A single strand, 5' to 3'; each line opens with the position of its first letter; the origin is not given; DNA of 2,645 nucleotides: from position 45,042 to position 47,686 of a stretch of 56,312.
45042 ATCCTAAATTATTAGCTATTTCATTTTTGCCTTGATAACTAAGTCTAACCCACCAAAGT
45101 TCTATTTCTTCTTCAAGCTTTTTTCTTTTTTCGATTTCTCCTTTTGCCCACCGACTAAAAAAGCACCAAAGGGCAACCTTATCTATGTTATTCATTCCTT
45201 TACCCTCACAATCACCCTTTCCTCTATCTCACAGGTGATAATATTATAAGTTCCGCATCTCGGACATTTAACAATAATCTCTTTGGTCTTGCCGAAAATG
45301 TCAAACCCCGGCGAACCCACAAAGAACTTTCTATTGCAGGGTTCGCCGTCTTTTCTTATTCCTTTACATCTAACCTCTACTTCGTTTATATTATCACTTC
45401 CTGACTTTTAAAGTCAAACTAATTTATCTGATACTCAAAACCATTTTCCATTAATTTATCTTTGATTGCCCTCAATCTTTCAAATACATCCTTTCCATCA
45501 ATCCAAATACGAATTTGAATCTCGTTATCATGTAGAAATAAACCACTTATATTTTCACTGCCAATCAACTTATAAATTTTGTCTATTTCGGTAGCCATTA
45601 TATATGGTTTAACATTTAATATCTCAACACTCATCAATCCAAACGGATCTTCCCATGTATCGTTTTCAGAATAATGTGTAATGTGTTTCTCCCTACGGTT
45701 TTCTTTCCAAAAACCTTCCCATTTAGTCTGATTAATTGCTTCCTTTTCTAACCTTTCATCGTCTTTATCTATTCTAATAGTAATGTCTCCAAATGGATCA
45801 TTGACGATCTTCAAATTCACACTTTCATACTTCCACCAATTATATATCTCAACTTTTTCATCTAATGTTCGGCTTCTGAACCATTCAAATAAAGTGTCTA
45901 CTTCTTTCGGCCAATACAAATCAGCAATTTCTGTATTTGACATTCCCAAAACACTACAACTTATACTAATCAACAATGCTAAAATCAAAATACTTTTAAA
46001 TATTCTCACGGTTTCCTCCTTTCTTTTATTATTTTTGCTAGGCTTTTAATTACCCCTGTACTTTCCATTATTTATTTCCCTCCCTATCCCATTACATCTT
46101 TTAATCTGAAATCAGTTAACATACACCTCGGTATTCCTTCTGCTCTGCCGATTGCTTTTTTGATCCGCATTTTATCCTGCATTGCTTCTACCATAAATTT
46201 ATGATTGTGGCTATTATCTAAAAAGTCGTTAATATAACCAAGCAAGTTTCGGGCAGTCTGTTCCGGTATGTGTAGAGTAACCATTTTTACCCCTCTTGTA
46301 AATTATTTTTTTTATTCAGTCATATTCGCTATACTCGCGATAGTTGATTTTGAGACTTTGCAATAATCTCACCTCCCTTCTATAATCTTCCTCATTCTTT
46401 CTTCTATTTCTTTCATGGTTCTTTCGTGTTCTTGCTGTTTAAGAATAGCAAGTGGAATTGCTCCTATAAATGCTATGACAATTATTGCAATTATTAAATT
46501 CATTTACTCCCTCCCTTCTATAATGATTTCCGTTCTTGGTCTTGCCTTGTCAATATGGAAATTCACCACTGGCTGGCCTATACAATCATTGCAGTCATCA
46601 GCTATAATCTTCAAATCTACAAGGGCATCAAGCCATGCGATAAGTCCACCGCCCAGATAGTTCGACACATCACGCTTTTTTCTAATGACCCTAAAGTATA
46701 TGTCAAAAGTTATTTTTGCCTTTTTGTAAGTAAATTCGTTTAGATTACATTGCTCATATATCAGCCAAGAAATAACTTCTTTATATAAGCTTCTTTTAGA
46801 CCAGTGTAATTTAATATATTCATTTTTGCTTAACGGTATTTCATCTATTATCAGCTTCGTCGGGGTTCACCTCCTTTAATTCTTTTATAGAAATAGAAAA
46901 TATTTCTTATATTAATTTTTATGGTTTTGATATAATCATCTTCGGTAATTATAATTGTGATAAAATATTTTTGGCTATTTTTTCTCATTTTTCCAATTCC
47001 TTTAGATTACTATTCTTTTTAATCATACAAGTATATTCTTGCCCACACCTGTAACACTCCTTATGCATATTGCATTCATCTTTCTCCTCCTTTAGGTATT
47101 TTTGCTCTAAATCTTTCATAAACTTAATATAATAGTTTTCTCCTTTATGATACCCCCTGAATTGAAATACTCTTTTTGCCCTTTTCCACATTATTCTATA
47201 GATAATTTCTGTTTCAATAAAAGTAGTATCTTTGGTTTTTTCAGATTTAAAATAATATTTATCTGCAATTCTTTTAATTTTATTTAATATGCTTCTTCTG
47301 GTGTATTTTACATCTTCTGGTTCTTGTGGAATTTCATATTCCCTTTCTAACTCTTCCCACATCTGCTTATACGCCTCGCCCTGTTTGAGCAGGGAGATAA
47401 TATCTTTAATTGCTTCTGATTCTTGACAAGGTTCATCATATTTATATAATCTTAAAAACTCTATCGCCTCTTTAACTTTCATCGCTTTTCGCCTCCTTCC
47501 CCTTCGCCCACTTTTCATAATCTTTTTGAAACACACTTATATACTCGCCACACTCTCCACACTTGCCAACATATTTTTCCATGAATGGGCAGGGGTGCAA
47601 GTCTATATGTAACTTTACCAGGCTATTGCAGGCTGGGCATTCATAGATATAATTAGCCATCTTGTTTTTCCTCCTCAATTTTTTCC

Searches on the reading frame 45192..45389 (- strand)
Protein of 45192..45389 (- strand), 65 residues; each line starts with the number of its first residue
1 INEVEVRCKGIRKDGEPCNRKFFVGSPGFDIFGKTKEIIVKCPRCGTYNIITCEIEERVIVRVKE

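Call 8: search_protein_families(library=pfam, proteins=[window:45192-45389:-], max_evalue=0.01)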
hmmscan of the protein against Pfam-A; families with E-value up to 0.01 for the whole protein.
window:45192-45389:- (65 aa): 3 families
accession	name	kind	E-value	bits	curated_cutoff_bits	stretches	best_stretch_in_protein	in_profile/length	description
PF10122.14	Zn_ribbon_Com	-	0.00015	21.6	22.9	1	37-52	22-37/52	Mu-like prophage protein Com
PF14952.11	zf-tcix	-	0.00091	19.2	31.2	1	35-50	6-21/42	Putative treble-clef, zinc-finger, Zn-binding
PF19067.5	DUF5763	-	0.003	17.4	26.3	1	8-21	4-17/39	Family of unknown function (DUF5763)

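Call 22: find_related_loci(query=window:45195-45389:-, collection=viral_contigs, flank=1500)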
Query window:45195-45389:- (65 aa) in viral_contigs; peptide patterns used: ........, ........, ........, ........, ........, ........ (x = any residue, [..] = any of these).
21 stretches matched a pattern; 3 encode a relative of the query (tblastn E <= 1e-3); 3 distinct loci.
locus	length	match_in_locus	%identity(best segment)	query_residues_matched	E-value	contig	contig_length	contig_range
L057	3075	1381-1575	91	1-65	4e-36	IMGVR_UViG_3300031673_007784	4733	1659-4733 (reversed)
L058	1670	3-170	80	10-65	4e-29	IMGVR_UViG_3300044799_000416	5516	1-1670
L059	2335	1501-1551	65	33-49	1e-5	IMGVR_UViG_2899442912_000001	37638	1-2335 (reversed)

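Call 42: search_protein_families(library=phrogs, proteins=[window:45195-45389:-], max_evalue=0.001)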
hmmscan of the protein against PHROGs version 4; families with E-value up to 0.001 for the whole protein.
window:45195-45389:- (65 aa): 1 family
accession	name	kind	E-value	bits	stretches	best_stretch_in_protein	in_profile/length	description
phrog_6417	-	other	3.4e-06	27.9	1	17-53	12-41/68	translational regulator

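Call 50: find_homologous_proteins(query=window:45195-45389:-, max_evalue=0.001)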
Query window:45195-45389:- (65 aa): 19 proteins with E <= 0.001 among 19 candidates.
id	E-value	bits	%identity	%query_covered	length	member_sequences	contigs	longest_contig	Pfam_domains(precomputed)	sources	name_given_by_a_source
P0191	1.9e-31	124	86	97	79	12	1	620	-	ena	-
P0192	4.0e-29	117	78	100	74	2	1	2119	-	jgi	-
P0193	2.6e-28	115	81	98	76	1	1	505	-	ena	-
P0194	6.9e-28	113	77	100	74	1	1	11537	-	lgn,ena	-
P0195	1.7e-27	112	80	100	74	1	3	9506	-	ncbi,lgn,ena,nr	ncbi:MAG: hypothetical protein KAW56_07100 [Candidatus Marinimicrobia bacterium]|nr:hypothetical pro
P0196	4.7e-26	107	75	98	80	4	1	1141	-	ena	-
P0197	5.2e-25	104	73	98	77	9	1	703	-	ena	-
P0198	9.0e-23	97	70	98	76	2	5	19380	-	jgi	-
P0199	1.9e-20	90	66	100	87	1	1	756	-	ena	-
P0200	1.4e-18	84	65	95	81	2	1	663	-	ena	-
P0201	3.3e-18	83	70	82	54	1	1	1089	-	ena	-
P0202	1.3e-17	81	62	95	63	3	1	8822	-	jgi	jgi:hypothetical protein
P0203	3.1e-16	76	61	95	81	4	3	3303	-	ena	-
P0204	7.0e-16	75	59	94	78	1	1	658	-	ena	-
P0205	4.1e-15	73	56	100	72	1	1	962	-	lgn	-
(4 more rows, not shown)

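Call 52: find_encoding_contigs(protein=P0194, flank=300, max_places=1)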
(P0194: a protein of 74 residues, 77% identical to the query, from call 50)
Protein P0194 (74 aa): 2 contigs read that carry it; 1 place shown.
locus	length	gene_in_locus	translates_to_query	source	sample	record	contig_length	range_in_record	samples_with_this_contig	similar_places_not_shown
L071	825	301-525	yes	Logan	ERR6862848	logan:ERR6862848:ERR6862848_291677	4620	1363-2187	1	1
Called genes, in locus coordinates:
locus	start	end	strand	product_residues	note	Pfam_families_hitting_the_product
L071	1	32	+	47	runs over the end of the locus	-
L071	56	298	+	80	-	-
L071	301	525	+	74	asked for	-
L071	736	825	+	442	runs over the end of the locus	PF01555:N6_N4_Mtase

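Call 53: find_encoding_contigs(protein=P0198, flank=300, max_places=1)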
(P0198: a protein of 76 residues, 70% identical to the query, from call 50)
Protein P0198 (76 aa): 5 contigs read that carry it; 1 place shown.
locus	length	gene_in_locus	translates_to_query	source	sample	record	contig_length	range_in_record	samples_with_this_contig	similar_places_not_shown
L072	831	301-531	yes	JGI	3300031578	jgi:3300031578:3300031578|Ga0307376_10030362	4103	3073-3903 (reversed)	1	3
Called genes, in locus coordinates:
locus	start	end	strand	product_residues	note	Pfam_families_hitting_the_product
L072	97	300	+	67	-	-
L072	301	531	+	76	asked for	-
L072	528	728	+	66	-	-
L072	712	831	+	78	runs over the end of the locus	-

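Call 54: find_encoding_contigs(protein=P0195, flank=300, max_places=1)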
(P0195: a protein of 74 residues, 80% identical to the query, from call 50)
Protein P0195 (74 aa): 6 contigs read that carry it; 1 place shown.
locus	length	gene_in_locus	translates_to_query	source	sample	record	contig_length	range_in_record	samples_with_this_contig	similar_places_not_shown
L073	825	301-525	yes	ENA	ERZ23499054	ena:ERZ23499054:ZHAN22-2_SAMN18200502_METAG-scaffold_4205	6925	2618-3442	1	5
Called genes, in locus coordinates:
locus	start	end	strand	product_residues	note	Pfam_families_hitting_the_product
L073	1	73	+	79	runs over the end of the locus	-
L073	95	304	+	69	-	-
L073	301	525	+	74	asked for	-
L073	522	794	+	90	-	-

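Call 55: find_encoding_contigs(protein=P0202, flank=300, max_places=1)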
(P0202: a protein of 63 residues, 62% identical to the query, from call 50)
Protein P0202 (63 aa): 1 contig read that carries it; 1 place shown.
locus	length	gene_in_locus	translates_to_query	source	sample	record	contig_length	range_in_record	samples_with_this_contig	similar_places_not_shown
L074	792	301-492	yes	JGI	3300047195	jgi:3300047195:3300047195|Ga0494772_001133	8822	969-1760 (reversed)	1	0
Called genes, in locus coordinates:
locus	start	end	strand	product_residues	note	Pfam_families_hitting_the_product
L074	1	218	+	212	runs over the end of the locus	-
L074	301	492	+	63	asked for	-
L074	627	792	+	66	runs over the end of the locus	-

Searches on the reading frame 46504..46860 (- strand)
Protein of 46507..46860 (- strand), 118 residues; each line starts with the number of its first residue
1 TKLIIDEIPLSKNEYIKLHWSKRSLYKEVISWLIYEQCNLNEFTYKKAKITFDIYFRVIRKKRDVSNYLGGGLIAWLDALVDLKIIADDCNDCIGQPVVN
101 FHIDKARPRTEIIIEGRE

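Call 8: search_protein_families(library=pfam, proteins=[window:46504-46851:-], max_evalue=0.01)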
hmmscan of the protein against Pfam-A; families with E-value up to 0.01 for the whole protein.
window:46504-46851:- (115 aa): 0 families

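Call 23: find_related_loci(query=window:46507-46851:-, collection=viral_contigs, flank=1500)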
Query window:46507-46851:- (115 aa) in viral_contigs; peptide patterns used: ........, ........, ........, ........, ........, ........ (x = any residue, [..] = any of these).
14 stretches matched a pattern; 2 encode a relative of the query (tblastn E <= 1e-3); 2 distinct loci.
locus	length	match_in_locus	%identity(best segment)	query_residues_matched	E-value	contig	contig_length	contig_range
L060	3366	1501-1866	66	1-114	1e-49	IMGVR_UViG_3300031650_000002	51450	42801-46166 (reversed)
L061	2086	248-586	62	2-114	3e-41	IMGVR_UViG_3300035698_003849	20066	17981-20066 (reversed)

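Call 42: search_protein_families(library=phrogs, proteins=[window:46507-46860:-], max_evalue=0.001)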
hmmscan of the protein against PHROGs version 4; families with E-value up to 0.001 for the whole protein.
window:46507-46860:- (118 aa): 3 families
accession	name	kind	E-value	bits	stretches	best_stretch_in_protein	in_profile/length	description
phrog_1682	-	DNA, RNA and nucleotide metabolism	2.8e-11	44.3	1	2-116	30-144/387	RusA-like Holliday junction resolvase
phrog_33948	-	unknown function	1.3e-05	25.6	1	7-116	18-126/280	-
phrog_34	-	DNA, RNA and nucleotide metabolism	0.00023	21.9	1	26-115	110-192/259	RusA-like Holliday junction resolvase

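Call 43: find_homologous_proteins(query=window:46507-46860:-, max_evalue=0.00001)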
Query window:46507-46860:- (118 aa): 70 proteins with E <= 0.00001 among 70 candidates.
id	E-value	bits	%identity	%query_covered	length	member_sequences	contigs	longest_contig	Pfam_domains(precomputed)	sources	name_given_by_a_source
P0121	2.2e-49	184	68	98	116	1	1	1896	-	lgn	-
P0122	1.8e-48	181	68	99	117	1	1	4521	-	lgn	-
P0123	1.6e-47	178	68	96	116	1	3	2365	-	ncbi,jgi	-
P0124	7.2e-47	176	69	96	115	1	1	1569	-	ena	-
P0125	6.9e-46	173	65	98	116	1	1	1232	-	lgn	-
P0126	5.3e-45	170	66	98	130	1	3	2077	-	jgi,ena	-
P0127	5.8e-45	170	73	93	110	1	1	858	-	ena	-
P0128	3.4e-44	168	68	97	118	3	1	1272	-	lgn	-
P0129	9.2e-44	166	66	99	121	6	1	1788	-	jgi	-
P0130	3.1e-43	164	68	98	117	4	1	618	-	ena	-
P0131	7.2e-43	163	64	97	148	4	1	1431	-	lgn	-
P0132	1.7e-42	162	67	99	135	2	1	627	-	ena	-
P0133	1.6e-41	159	66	99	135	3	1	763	-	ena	-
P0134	2.6e-41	158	67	99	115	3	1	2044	-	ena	-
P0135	3.8e-41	158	66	98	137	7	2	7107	-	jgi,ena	-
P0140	3.8e-40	154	60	99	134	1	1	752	-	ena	-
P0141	3.9e-40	154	63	98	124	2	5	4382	-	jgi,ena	-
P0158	3.8e-38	148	62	98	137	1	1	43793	-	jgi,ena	-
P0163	3.4e-37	145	59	98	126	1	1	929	PF05866.17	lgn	-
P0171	6.8e-35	138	60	99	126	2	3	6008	PF05866.17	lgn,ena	-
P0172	7.9e-35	137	59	99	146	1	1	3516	-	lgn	-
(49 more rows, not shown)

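Call 45: find_encoding_contigs(protein=P0158, flank=600, max_places=2)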
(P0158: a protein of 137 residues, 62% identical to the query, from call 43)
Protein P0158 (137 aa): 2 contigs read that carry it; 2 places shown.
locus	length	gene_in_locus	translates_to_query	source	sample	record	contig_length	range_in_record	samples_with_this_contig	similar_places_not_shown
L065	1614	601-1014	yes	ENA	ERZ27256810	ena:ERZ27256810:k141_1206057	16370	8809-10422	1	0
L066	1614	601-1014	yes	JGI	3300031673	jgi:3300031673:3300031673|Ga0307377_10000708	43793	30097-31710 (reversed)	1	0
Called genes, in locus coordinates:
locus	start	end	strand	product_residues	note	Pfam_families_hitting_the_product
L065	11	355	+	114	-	-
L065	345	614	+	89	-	-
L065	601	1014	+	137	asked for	-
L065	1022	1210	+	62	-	-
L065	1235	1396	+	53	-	-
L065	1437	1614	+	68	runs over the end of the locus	-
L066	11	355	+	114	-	-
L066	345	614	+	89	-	-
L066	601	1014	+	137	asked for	-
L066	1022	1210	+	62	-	-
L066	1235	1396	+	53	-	-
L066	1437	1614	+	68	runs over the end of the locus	-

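Call 46: find_encoding_contigs(protein=P0172, flank=600, max_places=2)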
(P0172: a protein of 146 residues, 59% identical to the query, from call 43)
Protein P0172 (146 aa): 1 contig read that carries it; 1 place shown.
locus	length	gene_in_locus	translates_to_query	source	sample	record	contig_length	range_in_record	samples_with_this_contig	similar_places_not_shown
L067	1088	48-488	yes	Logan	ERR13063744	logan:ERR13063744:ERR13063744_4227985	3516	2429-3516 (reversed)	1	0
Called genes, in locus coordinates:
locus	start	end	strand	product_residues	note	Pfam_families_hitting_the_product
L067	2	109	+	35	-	?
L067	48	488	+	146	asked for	-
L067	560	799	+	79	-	-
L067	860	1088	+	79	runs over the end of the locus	-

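Call 47: find_encoding_contigs(protein=P0141, flank=600, max_places=2)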
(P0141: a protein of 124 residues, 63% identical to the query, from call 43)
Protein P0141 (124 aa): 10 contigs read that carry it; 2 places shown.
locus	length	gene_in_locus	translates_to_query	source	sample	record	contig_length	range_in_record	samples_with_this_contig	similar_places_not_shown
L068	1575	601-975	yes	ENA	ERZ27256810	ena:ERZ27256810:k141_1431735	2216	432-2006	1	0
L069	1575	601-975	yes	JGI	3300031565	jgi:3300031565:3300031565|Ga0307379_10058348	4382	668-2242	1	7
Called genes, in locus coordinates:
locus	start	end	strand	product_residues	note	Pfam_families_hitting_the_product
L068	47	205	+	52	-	-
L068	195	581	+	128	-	-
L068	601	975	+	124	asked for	-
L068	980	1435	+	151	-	-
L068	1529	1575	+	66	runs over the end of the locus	-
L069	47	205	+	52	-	-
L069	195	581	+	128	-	-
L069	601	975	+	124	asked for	-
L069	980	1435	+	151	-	-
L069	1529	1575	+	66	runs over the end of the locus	-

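Call 48: find_encoding_contigs(protein=P0140, flank=600, max_places=2)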
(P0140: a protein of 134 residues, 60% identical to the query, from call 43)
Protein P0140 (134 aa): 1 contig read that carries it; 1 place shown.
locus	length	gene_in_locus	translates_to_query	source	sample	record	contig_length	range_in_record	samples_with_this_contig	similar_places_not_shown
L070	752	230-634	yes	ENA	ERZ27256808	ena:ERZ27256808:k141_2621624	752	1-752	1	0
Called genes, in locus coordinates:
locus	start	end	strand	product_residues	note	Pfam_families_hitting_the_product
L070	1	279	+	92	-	?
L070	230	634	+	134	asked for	-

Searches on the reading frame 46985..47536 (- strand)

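Call 8: search_protein_families(library=pfam, proteins=[window:46985-47536:-], max_evalue=0.01)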
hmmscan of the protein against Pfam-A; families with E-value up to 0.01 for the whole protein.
window:46985-47536:- (183 aa): 1 family
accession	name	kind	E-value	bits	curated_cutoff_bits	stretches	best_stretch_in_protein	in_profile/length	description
PF19131.5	DUF5814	-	0.0068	16.5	25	0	24-93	56-131/148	Family of unknown function (DUF5814)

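Call 42: search_protein_families(library=phrogs, proteins=[window:46988-47536:-], max_evalue=0.001)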
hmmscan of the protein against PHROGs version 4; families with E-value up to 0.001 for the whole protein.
window:46988-47536:- (183 aa): 0 families
